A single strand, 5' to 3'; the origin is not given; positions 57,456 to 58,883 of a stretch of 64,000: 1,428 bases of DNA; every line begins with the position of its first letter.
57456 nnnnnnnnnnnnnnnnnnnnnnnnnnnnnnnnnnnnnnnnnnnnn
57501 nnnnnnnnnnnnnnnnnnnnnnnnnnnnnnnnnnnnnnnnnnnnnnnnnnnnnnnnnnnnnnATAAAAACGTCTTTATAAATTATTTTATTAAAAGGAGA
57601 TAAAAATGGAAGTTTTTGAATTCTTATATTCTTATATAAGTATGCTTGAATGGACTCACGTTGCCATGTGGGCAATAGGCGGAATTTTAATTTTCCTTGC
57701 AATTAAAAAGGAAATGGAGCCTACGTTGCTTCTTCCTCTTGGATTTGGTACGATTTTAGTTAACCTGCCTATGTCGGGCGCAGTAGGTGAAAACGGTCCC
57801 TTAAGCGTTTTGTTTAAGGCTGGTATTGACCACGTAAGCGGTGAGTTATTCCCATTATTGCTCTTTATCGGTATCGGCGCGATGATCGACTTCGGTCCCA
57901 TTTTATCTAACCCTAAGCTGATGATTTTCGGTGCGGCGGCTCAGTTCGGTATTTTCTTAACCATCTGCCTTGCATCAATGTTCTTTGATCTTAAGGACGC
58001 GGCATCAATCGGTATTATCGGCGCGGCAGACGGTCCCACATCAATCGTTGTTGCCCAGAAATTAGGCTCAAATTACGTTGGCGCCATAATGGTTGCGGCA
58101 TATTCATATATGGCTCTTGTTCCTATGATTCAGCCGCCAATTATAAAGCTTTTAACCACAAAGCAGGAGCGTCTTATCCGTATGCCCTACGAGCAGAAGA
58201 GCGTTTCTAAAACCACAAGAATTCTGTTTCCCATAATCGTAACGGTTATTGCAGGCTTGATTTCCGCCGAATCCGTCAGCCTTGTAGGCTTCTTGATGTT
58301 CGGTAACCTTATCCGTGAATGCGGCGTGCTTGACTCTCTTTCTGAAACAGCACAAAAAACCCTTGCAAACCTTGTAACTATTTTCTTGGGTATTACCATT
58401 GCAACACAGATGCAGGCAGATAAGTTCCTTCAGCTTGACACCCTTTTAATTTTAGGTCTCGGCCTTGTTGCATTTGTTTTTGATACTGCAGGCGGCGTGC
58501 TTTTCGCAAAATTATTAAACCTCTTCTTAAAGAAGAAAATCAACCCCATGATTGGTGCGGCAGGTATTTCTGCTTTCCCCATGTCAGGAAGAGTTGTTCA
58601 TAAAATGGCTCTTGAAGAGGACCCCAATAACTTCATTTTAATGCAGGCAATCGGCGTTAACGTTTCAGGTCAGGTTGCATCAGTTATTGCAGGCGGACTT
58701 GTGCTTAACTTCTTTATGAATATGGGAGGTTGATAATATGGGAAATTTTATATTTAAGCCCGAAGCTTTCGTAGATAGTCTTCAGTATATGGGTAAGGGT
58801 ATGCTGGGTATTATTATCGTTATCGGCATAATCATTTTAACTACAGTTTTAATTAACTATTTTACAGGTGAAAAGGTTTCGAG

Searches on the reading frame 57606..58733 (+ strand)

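Call 15: search_protein_families(library=pfam, proteins=[window:57606-58733:+], max_evalue=0.001)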
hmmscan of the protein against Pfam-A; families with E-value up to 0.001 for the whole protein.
window:57606-58733:+ (375 aa): 1 family
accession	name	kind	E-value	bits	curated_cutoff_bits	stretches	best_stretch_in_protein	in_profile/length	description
PF03977.18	OAD_beta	-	5.4e-148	493.1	31.6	1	18-370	2-349/349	Na+-transporting oxaloacetate decarboxylase beta subunit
